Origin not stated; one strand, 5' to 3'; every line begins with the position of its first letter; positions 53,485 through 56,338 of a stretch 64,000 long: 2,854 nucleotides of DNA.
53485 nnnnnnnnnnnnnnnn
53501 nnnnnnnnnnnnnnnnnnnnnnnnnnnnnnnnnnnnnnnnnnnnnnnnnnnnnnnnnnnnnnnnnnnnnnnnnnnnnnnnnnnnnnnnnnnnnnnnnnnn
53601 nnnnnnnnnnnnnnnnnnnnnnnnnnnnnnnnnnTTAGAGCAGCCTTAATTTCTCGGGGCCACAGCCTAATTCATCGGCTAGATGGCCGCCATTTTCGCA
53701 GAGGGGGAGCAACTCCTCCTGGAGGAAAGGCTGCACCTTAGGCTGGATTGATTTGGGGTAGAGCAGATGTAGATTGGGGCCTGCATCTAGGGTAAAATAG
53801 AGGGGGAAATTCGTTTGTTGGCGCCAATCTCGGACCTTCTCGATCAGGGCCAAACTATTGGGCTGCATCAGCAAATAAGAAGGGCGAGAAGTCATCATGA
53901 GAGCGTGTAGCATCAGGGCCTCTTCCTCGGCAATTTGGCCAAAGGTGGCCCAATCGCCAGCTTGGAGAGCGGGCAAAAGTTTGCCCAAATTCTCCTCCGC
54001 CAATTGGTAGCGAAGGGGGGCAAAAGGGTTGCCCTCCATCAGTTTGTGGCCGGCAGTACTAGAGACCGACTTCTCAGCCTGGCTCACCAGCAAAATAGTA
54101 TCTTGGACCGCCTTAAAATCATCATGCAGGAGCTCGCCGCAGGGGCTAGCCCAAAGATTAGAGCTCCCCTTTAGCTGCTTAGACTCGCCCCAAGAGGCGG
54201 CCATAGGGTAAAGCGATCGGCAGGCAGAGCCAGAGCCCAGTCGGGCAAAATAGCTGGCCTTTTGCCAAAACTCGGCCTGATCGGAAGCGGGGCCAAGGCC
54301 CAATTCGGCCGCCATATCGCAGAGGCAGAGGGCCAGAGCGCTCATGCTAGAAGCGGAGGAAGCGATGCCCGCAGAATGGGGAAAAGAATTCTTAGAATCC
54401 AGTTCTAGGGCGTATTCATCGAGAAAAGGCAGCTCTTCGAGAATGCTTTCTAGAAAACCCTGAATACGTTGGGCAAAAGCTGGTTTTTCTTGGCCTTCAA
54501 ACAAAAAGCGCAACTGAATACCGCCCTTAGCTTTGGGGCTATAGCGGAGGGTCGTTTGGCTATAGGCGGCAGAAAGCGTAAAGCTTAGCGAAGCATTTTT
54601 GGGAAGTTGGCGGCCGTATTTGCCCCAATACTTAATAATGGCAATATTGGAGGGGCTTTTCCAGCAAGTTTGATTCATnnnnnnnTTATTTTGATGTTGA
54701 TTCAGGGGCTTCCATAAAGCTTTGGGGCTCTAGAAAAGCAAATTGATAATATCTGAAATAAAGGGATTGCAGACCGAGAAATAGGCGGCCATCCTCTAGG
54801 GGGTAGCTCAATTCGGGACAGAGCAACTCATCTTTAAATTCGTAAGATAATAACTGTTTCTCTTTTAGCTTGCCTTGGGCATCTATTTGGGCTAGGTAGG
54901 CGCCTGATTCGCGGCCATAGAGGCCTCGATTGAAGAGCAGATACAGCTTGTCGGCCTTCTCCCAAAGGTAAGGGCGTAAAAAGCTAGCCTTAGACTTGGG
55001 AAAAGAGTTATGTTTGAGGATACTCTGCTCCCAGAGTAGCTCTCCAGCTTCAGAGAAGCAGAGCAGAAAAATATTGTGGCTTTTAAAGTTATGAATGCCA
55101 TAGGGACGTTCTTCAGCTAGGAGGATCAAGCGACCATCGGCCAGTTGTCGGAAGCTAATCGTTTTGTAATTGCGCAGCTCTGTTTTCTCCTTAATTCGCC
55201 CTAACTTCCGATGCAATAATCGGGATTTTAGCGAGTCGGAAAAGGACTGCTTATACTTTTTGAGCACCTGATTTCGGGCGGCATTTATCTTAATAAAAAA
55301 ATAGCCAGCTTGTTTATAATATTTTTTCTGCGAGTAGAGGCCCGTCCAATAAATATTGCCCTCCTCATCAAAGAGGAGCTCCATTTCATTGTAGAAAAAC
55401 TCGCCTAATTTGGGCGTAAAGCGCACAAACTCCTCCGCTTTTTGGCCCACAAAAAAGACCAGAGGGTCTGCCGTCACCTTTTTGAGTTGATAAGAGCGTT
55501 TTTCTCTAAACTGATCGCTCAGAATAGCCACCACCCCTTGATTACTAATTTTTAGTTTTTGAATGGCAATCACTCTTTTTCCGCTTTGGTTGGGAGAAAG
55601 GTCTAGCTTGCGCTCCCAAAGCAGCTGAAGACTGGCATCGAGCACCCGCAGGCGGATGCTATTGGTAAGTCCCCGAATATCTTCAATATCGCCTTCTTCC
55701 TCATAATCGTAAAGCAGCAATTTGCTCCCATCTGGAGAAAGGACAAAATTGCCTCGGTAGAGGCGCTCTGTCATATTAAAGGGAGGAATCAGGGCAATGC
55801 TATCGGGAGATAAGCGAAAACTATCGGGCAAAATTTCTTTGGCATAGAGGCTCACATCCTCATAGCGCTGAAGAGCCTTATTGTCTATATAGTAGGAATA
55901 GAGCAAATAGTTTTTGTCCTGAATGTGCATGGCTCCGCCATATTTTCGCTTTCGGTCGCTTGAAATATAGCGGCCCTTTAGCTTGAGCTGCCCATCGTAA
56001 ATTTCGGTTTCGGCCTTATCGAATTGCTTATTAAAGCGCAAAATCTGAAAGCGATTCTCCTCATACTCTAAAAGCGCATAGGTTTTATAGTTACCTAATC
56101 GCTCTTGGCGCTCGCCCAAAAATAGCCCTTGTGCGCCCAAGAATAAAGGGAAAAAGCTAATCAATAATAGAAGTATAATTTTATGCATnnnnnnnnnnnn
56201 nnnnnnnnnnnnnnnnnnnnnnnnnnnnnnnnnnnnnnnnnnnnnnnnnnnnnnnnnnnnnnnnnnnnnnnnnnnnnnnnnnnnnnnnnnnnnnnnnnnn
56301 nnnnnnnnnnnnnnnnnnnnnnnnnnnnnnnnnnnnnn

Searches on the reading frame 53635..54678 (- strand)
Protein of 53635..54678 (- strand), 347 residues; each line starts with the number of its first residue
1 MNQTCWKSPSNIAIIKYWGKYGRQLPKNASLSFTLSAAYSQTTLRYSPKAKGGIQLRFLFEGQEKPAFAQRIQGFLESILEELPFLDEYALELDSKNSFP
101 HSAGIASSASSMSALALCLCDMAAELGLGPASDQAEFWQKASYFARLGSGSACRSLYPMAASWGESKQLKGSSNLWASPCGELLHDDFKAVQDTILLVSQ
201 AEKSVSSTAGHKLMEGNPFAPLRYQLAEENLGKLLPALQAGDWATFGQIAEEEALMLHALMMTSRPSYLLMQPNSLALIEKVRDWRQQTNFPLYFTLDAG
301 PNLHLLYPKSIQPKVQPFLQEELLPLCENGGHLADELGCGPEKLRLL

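Call 3: search_protein_families(library=pfam, proteins=[window:53635-54678:-], max_evalue=1)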
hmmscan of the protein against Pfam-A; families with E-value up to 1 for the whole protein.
window:53635-54678:- (347 aa): 3 families
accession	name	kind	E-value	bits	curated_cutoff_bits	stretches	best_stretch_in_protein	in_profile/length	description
PF22700.2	MVD-like_N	-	4.6e-33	114.5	27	1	9-168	2-151/157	Diphosphomevalonate decarboxylase-like N-terminal domain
PF18376.6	MDD_C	-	1.3e-12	48.3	23.2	1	195-320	3-131/186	Mevalonate 5-diphosphate decarboxylase C-terminal domain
PF00288.32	GHMP_kinases_N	-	0.00068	20.2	22.3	1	76-128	7-54/87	GHMP kinases N terminal domain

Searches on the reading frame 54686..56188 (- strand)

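Call 3: search_protein_families(library=pfam, proteins=[window:54686-56188:-], max_evalue=1)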
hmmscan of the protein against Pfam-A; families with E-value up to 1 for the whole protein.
window:54686-56188:- (500 aa): 2 families
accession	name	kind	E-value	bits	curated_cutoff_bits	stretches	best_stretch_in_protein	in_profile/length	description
PF18277.6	AbrB_C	-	0.11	12.7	22.8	1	143-160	15-32/37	AbrB C-terminal domain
PF22006.2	PilZ-like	-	0.2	12.4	27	1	201-247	24-69/90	PilZ domain-like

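Call 24: search_protein_families(library=padloc, proteins=[window:54686-56188:-], max_evalue=1)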
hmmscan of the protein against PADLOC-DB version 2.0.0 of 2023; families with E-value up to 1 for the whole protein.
window:54686-56188:- (500 aa): 0 families

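Call 25: search_protein_families(library=phrogs, proteins=[window:54686-56188:-], max_evalue=1)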
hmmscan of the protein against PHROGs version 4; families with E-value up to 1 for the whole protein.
window:54686-56188:- (500 aa): 3 families
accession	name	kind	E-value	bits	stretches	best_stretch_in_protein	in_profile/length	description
phrog_8912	-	unknown function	0.13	13.4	1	341-389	34-81/90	-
phrog_34898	-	unknown function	0.18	13.1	0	38-71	39-72/74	-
phrog_19359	-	unknown function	0.18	13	1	35-95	15-75/82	-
